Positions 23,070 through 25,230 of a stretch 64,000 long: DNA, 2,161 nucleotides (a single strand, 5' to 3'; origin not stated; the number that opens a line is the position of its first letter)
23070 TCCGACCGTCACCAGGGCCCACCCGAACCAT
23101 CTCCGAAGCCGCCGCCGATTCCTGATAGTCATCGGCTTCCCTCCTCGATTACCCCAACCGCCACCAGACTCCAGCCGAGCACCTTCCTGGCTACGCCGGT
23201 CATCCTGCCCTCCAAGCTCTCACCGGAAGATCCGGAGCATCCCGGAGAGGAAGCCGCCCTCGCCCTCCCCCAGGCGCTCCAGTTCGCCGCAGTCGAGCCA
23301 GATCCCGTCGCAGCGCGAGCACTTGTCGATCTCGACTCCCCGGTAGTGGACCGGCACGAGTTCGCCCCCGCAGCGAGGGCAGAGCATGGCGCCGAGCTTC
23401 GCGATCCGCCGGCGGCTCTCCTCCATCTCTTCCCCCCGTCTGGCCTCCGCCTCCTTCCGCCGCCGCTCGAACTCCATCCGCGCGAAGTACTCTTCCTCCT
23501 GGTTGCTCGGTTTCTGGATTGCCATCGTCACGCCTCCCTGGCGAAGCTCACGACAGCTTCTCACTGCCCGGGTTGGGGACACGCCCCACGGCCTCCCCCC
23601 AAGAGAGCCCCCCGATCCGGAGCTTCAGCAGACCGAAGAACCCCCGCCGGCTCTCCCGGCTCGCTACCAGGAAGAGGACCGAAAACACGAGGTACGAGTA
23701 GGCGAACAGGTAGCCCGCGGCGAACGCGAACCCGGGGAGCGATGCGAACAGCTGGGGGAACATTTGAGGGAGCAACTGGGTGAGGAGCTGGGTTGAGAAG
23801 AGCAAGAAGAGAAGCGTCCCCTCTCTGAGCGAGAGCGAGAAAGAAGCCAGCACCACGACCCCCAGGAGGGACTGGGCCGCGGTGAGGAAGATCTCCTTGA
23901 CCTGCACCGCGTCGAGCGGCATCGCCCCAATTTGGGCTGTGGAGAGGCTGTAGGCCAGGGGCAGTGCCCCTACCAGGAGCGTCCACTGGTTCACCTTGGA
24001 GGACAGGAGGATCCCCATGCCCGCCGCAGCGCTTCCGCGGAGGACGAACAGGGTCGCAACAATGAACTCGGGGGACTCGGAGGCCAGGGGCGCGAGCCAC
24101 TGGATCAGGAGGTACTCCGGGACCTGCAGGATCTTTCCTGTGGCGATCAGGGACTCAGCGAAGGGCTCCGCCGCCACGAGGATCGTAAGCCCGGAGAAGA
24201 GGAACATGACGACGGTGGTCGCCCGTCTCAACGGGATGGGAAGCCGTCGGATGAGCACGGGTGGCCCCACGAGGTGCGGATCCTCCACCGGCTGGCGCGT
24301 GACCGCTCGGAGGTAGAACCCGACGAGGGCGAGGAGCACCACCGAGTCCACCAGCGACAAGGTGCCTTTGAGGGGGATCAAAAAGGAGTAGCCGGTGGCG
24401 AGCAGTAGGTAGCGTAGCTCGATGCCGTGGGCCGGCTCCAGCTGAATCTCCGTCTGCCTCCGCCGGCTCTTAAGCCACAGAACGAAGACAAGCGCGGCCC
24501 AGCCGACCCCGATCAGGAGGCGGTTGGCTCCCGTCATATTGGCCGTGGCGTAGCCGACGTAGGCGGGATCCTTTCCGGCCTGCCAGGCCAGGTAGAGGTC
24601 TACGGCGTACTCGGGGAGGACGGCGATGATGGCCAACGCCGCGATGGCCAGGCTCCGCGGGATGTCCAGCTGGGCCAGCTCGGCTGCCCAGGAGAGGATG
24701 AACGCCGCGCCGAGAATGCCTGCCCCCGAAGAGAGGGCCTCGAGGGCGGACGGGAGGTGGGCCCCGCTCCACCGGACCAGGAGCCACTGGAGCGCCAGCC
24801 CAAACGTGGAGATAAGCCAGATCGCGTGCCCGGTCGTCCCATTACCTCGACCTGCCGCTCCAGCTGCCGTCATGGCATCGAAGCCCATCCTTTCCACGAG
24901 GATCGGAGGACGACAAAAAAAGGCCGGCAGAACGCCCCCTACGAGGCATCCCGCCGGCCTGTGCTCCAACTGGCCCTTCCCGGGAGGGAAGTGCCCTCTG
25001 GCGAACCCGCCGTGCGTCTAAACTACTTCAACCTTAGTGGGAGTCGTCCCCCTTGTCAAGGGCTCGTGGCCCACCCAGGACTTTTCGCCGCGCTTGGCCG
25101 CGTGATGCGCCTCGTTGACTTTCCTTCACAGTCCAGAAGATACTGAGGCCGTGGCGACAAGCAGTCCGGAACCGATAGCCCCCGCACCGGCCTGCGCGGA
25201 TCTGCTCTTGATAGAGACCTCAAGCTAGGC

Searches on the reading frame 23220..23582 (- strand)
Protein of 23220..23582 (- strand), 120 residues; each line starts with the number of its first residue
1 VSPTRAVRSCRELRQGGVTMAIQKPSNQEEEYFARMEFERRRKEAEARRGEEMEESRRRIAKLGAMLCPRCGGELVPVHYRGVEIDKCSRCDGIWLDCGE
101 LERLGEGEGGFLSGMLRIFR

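Call 3: search_protein_families(library=pfam, proteins=[window:23220-23582:-], max_evalue=0.01)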
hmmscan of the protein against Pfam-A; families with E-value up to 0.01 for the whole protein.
window:23220-23582:- (120 aa): 2 families
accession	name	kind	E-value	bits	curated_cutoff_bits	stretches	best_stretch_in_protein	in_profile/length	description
PF13453.11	Zn_ribbon_TFIIB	-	1.7e-15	56.6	22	1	68-106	2-40/41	Transcription factor zinc-finger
PF12760.12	Zn_ribbon_IS1595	-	0.0084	16.5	25.4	0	68-91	21-43/46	Transposase zinc-ribbon domain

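Call 4: search_protein_families(library=ncbifam, proteins=[window:23220-23582:-], max_evalue=0.01)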
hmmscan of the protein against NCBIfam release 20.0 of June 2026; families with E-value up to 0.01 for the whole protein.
window:23220-23582:- (120 aa): 1 family
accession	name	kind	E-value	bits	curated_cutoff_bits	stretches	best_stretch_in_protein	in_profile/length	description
NF009440.0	PRK12798.1-2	equivalog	0.0082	15.1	776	1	7-67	365-425/430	chemotaxis protein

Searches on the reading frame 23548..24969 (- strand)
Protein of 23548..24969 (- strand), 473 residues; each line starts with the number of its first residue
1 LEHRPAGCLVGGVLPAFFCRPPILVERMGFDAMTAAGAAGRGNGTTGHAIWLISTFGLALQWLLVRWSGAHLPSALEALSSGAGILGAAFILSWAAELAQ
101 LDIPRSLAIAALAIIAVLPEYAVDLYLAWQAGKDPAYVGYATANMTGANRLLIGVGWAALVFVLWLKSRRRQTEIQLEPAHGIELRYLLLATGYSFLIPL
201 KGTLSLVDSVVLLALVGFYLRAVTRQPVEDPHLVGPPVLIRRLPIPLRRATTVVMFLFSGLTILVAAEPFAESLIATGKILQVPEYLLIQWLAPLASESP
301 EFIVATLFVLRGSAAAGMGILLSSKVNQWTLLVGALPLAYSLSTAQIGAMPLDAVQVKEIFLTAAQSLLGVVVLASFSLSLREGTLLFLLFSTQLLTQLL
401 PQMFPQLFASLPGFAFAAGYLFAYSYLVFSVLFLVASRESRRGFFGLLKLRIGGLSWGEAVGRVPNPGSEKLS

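Call 3: search_protein_families(library=pfam, proteins=[window:23548-24969:-], max_evalue=0.01)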
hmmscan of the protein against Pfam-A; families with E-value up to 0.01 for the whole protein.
window:23548-24969:- (473 aa): 1 family
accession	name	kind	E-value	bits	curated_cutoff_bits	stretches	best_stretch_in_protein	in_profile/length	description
PF01699.29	Na_Ca_ex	-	1.2e-18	67.9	24.9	2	83-222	12-148/151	Sodium/calcium exchanger protein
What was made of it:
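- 23548..24873 (-): CaCA-family (Na+/Ca2+ exchanger) membrane protein, 441 aa. It is transcribed divergently from gene A. The ORF can be read up to 24969, but that stretch is occupied by leader copy 2. Pfam Na_Ca_ex, 67.9 bits (call 3).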

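Call 4: search_protein_families(library=ncbifam, proteins=[window:23548-24969:-], max_evalue=0.01)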
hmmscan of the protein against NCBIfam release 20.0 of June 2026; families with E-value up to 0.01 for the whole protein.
window:23548-24969:- (473 aa): 0 families

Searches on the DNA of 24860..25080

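Call 84: search_rna_families(source=window, start=24860, end=25080, threshold=evalue, max_evalue=10)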
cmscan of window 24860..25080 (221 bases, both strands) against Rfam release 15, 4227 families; matches with E-value up to 10: 20.
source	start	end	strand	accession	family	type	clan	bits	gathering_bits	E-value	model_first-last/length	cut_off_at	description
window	24921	24960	-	RF00718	mir-431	Gene; miRNA;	-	20.2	70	0.32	1-86/86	no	mir-431 microRNA precursor family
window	24905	24979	-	RF02018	mir-1207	Gene; miRNA;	-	19.2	90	0.25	1-87/87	no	mir-1207 microRNA precursor family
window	24915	25000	-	RF01812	Pxr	Gene; sRNA;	-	17.9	80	0.4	1-109/109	no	Pxr regulatory sRNA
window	24918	25012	-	RF02241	Xoo2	Gene; sRNA;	-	16.7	45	0.4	1-78/78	no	Xanthomonadaceae sRNA Xoo2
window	24921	24960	-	RF03968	mir-8934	Gene; miRNA;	-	16.6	100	4.3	1-88/88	no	mir-8934 microRNA precursor family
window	24916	25017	-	RF02344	ar14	Gene; sRNA;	-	15.9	58.8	0.49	1-123/123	no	Alphaproteobacterial ar14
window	24881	24997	-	RF04119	MIR1858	Gene; miRNA;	-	15.5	137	3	1-197/197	no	MIR1858 microRNA precursor family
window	24921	24960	-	RF03941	mir-3158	Gene; miRNA;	-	15.4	97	3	1-81/81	no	mir-3158 microRNA precursor family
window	24921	24960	-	RF03978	mir-1269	Gene; miRNA;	-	15.4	100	4.7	1-90/90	no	mir-1269 microRNA precursor family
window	24916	24990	-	RF02784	SorX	Gene; sRNA;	-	15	46.6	0.31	1-73/73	no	Singlet oxygen resistance RNA X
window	24916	24965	-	RF00883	MIR820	Gene; miRNA;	-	14.2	196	4.5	1-191/191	no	MIR820 microRNA precursor family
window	24917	24992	-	RF02500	Atu_C6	Gene; sRNA;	-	13.8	60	8.8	1-113/113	no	EcpR1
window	24918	24991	-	RF02235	asX1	Gene; sRNA;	-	13.3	70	9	1-115/115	no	Xanthomonadaceae sRNA asX1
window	24922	25006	-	RF01752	psaA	Cis-reg;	-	13.1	50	0.5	39-120/197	no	psaA RNA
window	25039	25074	-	RF01068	Guanidine-II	Cis-reg; riboswitch;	-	12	32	3.3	1-48/48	no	Guanidine-II riboswitch aptamer (mini-ykkC)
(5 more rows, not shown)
